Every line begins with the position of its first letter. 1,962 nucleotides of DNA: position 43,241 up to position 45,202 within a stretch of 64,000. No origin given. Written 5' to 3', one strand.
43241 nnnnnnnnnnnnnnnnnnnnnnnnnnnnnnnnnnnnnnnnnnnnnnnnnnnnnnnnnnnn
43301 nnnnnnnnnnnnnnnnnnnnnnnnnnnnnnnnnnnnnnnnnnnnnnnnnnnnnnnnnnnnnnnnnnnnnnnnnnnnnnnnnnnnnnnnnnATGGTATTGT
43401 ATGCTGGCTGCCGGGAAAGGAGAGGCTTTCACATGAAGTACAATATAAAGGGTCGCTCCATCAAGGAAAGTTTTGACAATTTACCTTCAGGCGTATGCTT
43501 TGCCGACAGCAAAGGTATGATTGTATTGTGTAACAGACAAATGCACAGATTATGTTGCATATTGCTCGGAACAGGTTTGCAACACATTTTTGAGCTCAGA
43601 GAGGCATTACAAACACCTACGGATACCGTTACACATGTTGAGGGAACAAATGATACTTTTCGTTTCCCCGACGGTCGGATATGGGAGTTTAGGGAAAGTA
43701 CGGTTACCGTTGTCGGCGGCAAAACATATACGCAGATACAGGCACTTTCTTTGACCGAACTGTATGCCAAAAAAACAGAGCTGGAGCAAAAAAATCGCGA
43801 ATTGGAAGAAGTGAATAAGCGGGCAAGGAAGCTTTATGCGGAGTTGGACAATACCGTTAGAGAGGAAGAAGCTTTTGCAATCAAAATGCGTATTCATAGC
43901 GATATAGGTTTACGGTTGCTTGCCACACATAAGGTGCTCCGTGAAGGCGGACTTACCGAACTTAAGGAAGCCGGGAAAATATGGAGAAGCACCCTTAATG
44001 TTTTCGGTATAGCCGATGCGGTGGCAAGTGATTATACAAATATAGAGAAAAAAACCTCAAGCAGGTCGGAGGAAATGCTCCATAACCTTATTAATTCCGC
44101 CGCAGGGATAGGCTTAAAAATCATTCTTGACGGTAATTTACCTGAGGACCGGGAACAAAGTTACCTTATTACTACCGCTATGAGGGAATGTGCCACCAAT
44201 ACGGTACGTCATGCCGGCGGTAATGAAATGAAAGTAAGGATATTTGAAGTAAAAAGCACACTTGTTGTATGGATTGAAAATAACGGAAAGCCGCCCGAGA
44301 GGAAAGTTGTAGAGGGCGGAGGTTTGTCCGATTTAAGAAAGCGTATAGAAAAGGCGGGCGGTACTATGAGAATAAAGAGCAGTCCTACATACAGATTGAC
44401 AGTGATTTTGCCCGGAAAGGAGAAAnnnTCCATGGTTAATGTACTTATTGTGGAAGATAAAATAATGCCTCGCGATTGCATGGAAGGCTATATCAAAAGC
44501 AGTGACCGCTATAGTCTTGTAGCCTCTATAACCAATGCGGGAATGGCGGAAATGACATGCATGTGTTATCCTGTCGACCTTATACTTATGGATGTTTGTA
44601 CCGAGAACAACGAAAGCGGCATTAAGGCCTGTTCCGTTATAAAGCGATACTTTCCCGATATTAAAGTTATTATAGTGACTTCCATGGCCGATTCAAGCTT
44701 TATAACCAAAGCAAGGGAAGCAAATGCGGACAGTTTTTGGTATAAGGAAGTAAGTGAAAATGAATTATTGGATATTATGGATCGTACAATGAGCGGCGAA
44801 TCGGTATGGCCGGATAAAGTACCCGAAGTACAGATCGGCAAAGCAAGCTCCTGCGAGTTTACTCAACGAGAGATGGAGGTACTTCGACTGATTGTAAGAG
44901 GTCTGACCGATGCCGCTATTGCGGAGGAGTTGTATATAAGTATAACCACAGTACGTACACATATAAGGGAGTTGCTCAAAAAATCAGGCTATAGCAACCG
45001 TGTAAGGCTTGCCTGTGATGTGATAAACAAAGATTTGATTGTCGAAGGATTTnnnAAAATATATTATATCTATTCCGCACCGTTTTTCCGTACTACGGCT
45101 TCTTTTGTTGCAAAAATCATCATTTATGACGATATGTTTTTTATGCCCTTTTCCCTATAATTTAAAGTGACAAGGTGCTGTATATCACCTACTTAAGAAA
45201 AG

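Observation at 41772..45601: Four-gene signalling module: membrane pseudo-kinase, soluble HisKA_3 kinase, LuxR response regulator and Asp-to-Glu pseudo-receiver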

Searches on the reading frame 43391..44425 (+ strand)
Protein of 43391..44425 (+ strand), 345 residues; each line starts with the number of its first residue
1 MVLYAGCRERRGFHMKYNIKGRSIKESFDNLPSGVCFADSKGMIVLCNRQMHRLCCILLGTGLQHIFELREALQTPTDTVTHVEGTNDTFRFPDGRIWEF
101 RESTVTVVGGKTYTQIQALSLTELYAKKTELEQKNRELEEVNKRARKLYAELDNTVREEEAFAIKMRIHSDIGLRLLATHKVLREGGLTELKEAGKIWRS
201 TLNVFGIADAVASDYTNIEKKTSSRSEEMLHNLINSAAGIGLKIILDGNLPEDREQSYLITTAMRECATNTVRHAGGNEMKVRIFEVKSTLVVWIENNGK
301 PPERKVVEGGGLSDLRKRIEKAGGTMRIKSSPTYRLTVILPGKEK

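Call 3: search_protein_families(library=pfam, proteins=[window:43391-44425:+], max_evalue=1)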
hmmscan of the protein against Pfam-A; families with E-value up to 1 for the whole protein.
window:43391-44425:+ (345 aa): 9 families
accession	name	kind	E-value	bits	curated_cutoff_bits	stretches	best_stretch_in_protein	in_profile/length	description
PF16331.10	TolA_bind_tri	-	0.00027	21.4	30.1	1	128-160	38-70/76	TolA binding protein trimerisation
PF00989.32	PAS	-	0.00052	20.4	22.6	1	28-55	7-34/113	PAS fold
PF02518.31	HATPase_c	-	0.0016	19.3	26.4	1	260-341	6-108/111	Histidine kinase-, DNA gyrase B-, and HSP90-like ATPase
PF13188.13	PAS_8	-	0.0031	17.8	21.8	1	28-56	7-35/65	PAS domain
PF05141.17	DIT1_PvcA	-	0.01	15.8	26.4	1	87-171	71-153/273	Pyoverdine/dityrosine biosynthesis protein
PF12860.13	PAS_7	-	0.077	13.6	27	1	28-54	1-27/115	PAS fold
PF19697.4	Atg11_middle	-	0.085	13.5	26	1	127-154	45-74/79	Atg11 middle domain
PF00657.28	Lipase_GDSL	-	0.27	11.8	23.6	0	17-155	47-162/208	GDSL-like Lipase/Acylhydrolase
PF02465.23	FliD_N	-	0.46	11.6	24.8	1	115-162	14-60/97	Flagellar hook-associated protein 2 N-terminus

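Call 4: search_protein_families(library=ncbifam, proteins=[window:43391-44425:+], max_evalue=1)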
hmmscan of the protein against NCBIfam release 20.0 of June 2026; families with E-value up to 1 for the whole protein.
window:43391-44425:+ (345 aa): 7 families
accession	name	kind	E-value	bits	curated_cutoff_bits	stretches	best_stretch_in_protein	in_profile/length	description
NF008649.0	PRK11644.1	equivalog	1.8e-08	33.6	408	1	263-342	416-496/499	signal transduction histidine-protein kinase/phosphatase UhpB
NF052443.1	SensHisKinMctS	equivalog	4.5e-05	22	700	1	263-341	363-447/457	two-component system sensor histidine kinase MctS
NF008184.0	PRK10935.1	equivalog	0.0012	17.6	553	1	243-335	452-550/565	nitrate/nitrite two-component system sensor histidine kinase NarQ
NF052531.1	Strep_LiaS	equivalog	0.0031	16.8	450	1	262-333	243-316/328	envelope stress sensor histidine kinase LiaS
NF041045.1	RsbA_anti_sig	subfamily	0.022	14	210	1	255-303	210-257/303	anti-sigma factor RsbA family regulatory protein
NF033777.1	M_group_A_cterm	equivalog_domain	0.14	11.7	400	1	120-168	80-127/218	M protein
NF047786.1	his_kin_MadS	equivalog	0.76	8.8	500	0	122-332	202-423/434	MadS family sensor histidine kinase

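Call 15: find_homologous_proteins(query=window:43433-44425:+)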
Query window:43433-44425:+ (331 aa): 381 proteins with E <= 0.001 among 2653 candidates; the best 120 are listed.
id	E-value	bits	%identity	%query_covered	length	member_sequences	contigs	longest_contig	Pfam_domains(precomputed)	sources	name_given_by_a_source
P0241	9.4e-209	710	100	97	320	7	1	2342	-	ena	-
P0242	9.3e-143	493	67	100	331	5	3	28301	-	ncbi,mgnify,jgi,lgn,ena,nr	ncbi:MAG TPA: hypothetical protein PLO47_03110 [Bacillota bacterium]|mgnify:CR=1 FL=1|nr:hypothetica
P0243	3.7e-122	425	59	97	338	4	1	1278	-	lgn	-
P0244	4.8e-122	425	59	100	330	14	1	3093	PF02518.32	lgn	-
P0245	3.0e-115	403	56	98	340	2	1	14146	-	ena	-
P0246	1.8e-114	400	56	100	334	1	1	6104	PF02518.32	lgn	-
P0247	2.7e-109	383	55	99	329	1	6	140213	-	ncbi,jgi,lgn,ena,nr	ncbi:MAG: hypothetical protein GX241_06925 [Ruminococcaceae bacterium]|nr:hypothetical protein [Osci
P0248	1.4e-107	378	54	98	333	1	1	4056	-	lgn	-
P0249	4.1e-103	363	53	100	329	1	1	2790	PF02518.32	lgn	-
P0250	6.0e-102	359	53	100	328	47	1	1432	PF02518.32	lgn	-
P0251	8.1e-102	359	53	100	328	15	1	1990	PF02518.32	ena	-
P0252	1.6e-101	358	52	99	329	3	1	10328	PF02518.32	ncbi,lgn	ncbi:MAG: ATP-binding protein [Candidatus Enterenecus sp.]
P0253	1.8e-101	357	53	100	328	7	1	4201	PF02518.32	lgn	-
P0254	1.8e-101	357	53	100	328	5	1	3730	PF02518.32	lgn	-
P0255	2.8e-101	357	52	100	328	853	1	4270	-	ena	-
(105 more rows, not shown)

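Call 44: search_solved_structures(query=A2, max_evalue=1, show_alignments=3)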
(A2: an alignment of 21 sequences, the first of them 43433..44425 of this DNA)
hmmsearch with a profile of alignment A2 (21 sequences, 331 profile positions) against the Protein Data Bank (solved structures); distinct sequences matched with E-value up to 1: 13.
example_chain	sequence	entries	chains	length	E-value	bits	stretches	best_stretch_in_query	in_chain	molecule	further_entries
7ssj_A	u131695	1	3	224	5.5e-12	48.6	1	114-327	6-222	Sensor histidine kinase DesK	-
3gig_A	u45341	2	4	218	3.8e-11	45.8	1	117-327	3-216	Sensor histidine kinase desK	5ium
3gie_A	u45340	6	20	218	8.7e-11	44.6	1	116-327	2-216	Sensor histidine kinase desK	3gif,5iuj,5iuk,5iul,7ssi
8sbm_A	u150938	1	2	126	1.3e-10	44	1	238-316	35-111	GAF domain-containing protein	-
3ehf_A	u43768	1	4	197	1.5e-10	43.8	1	147-327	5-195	Sensor kinase (YocF protein)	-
3zxo_A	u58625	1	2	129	1.6e-10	43.7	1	237-316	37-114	REDOX SENSOR HISTIDINE KINASE RESPONSE REGULATOR DEVS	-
3ehh_A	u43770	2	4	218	6.1e-10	41.8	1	117-327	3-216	Sensor kinase (YocF protein)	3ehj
3ehg_A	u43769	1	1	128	7.2e-10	41.6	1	242-327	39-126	Sensor kinase (YocF protein)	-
3zxq_A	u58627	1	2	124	8.3e-08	34.8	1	245-317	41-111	HYPOXIA SENSOR HISTIDINE KINASE RESPONSE REGULATOR DOST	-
4gt8_A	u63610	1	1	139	8.7e-06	28.2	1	248-317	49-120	Sensor protein vraS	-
1ri7_A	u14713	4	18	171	0.075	15.2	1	260-305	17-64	Putative transcriptional regulator | Putative HTH-type transcriptional regulator PH1519 | Uncharacterized HTH-type transcriptional regulator PH1519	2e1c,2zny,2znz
8s5f_A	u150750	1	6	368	0.24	13.6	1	42-93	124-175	ChlH from Chlorogloeopsis sp.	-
6caa_A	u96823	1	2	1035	0.62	12.2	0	100-245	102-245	Electrogenic sodium bicarbonate cotransporter 1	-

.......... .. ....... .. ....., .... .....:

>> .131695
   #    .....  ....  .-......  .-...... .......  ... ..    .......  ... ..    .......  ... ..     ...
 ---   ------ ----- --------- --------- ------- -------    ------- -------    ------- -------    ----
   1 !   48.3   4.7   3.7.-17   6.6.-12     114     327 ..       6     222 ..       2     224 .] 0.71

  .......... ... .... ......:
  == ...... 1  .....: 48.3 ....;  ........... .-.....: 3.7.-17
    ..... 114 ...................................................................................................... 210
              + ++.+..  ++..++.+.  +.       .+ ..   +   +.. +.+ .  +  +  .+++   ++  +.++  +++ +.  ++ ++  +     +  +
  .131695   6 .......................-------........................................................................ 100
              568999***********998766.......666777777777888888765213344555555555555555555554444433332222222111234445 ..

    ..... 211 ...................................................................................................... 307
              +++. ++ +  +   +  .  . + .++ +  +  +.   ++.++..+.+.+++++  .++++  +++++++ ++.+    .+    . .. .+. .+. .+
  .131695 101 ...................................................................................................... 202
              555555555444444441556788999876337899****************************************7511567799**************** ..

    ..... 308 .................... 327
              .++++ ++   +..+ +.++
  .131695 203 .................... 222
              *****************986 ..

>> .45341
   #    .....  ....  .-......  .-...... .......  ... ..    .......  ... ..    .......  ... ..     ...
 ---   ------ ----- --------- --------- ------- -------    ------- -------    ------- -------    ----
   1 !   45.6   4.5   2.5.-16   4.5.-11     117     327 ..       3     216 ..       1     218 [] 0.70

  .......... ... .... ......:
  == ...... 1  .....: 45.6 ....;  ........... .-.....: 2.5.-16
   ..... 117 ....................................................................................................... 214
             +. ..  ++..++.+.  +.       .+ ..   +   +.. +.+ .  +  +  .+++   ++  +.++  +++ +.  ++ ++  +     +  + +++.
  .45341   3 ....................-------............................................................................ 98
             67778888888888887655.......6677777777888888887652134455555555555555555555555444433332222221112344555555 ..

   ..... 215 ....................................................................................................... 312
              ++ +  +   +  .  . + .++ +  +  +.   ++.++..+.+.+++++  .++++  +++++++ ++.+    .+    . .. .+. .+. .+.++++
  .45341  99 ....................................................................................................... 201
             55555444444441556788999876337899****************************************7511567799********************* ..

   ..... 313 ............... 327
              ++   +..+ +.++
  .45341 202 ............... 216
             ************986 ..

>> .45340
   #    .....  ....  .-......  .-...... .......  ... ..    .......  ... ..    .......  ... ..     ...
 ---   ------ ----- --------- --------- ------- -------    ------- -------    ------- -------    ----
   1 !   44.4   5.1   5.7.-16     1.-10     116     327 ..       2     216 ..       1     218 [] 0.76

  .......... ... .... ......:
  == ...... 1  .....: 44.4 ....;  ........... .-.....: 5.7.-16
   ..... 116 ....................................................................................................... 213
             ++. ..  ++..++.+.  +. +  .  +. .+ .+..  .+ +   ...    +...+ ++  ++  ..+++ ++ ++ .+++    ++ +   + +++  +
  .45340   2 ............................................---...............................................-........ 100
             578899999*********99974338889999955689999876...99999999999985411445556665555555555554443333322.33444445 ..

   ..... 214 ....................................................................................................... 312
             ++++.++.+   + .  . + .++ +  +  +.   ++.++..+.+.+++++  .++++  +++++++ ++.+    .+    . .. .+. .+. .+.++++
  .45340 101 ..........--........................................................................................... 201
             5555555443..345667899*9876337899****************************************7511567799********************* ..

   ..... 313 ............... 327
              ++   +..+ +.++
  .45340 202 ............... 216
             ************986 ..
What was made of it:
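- Closest known: DesK-DesR, LiaFSR, UhpABC and NarXL. Same: The G2 profile matches DesK (call 44).
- G2 class: its profile matches DesK DHp plus CA at E 5.5e-12 (call 44).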

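Call 74: search_protein_families(library=pfam, alignment_id=A2, max_evalue=0.01)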
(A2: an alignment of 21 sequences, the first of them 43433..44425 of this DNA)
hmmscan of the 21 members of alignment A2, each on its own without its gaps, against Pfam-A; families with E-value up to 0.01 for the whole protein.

A. member 1, window:43433-44425:+ (331 aa): 5 families
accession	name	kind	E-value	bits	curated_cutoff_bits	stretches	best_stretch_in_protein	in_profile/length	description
PF16331.10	TolA_bind_tri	-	0.00025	21.5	30.1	1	114-146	38-70/76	TolA binding protein trimerisation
PF00989.32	PAS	-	0.00046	20.6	22.6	0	14-41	7-34/113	PAS fold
PF02518.31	HATPase_c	-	0.0014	19.5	26.4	1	246-327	6-108/111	Histidine kinase-, DNA gyrase B-, and HSP90-like ATPase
PF13188.13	PAS_8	-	0.0028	17.9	21.8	0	14-42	7-35/65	PAS domain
PF05141.17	DIT1_PvcA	-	0.0094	15.9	26.4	0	73-157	71-153/273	Pyoverdine/dityrosine biosynthesis protein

B. families by the number of members that match (of 21 scanned): 9 families
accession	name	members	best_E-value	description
PF02518.31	HATPase_c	14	2.5e-07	Histidine kinase-, DNA gyrase B-, and HSP90-like ATPase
PF13188.13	PAS_8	14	0.00015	PAS domain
PF00989.32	PAS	11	5.9e-05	PAS fold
PF16331.10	TolA_bind_tri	10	0.00025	TolA binding protein trimerisation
PF13581.12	HATPase_c_2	8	0.00039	Histidine kinase-like ATPase domain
PF08448.16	PAS_4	2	3.5e-05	PAS fold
PF12860.13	PAS_7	1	0.0025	PAS fold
PF13851.11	GAS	1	0.004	Growth-arrest specific micro-tubule binding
PF05141.17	DIT1_PvcA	1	0.0094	Pyoverdine/dityrosine biosynthesis protein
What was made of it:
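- On HisKA_3-class histidine kinase (G2): The window copy scores 19.5 bits, below the 26.4 cut-off (calls 3, 74). There is no hit at E<=1 for G2 (call 3) and none at E<=0.01 in 21 homologues (call 74).
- G2 has its own N-terminal PAS-like domain (calls 3, 74).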

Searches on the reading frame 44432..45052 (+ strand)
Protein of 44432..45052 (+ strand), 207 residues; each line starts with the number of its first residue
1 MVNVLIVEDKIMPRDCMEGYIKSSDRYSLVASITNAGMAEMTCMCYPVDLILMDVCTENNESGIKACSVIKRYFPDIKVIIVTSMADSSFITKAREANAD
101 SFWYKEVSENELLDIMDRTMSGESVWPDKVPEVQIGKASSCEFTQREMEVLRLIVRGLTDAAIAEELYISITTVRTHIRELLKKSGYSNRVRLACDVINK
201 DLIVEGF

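Call 3: search_protein_families(library=pfam, proteins=[window:44432-45052:+], max_evalue=1)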
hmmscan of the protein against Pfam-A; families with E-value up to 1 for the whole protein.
window:44432-45052:+ (207 aa): 11 families
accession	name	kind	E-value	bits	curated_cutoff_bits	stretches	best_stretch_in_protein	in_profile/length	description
PF00072.30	Response_reg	-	4.6e-15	56.2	30.2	1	4-115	1-109/111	Response regulator receiver domain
PF00196.25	GerE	-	3.9e-14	52.4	23.5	1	143-195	3-55/57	Bacterial regulatory proteins, luxR family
PF13412.12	HTH_24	-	0.00013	21.9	21.9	1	157-184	17-44/48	Winged helix-turn-helix DNA-binding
PF08281.18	Sigma70_r4_2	-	0.0035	17.4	25.7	1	145-184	13-53/54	Sigma-70, region 4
PF08279.18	HTH_11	-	0.0072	16.6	25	1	158-186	16-43/55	HTH domain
PF13384.12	HTH_23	-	0.013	15.8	24.6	1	146-186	6-45/50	Homeodomain-like domain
PF04545.22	Sigma70_r4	-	0.021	14.8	24.1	1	144-184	6-47/50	Sigma-70, region 4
PF14493.12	HTH_40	-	0.026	15.2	27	1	149-184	4-39/89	Helix-turn-helix domain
PF12840.13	HTH_20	-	0.073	13.5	27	1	150-183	9-44/51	Helix-turn-helix domain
PF13518.12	HTH_28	-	0.19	12.3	25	1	149-181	4-36/52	Helix-turn-helix domain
PF04967.18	HTH_10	-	0.24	11.7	23.1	0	158-184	24-50/53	HTH DNA binding domain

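Call 4: search_protein_families(library=ncbifam, proteins=[window:44432-45052:+], max_evalue=1)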
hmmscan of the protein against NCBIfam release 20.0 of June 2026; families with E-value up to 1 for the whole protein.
window:44432-45052:+ (207 aa): 71 families (the best 25 are shown)
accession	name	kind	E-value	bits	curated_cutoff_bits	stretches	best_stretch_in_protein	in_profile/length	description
NF047785.1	respo_reg_MadR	equivalog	2.3e-22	79.4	300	1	2-192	1-198/209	MadR family response regulator transcription factor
NF052445.1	RespRegMctR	equivalog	1.6e-21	76.7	300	1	2-201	2-203/205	two-component system response regulator MctR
NF011896.0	PRK15369.1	equivalog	3.6e-19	69.2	242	1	2-185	4-192/211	two component system response regulator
NF007935.0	PRK10651.1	equivalog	1.5e-18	66.8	250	1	3-200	8-213/216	two-component system response regulator NarL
NF007708.0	PRK10403.1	equivalog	2e-18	66.6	343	1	3-191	8-202/215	nitrate/nitrite response regulator protein NarP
NF041830.1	RR_TF_ErdR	exception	4.6e-14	52.6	390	1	47-194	49-202/213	response regulator transcription factor ErdR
NF007403.0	PRK09935.1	equivalog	5.2e-14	52.3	271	1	7-193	9-200/210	fimbria biosynthesis transcriptional regulator FimZ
NF007505.1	PRK10100.1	equivalog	1.3e-13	51.1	250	1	46-192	40-194/204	biofilm master transcriptional regulator CsgD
NF007018.1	PRK09483.1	equivalog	1.8e-13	50.6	280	1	1-202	1-208/217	UvrY/SirA/GacA family response regulator transcription factor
NF007685.0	PRK10360.1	equivalog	6.8e-12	45.6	258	1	1-196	1-191/196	response regulator transcription factor UhpA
NF003420.0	PRK04841.1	equivalog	1.7e-11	42.9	537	1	141-191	837-887/903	HTH-type transcriptional regulator MalT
NF052366.1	photon_PedR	equivalog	1.9e-11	43.9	120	1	143-193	3-53/74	photosynthetic electron transport-dependent transcriptional regulator PedR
NF007419.0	PRK09958.1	equivalog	8.7e-11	41.8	251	1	3-188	2-189/204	acid-sensing system DNA-binding response regulator EvgA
NF041232.1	BagY_FevT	exception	1.6e-09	37.1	700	1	140-195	294-349/367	LuxR family transcriptional regulator BagY/FevT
NF008098.0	PRK10840.1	equivalog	2.9e-09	36.7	235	1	49-193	51-201/216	response regulator transcription factor RcsB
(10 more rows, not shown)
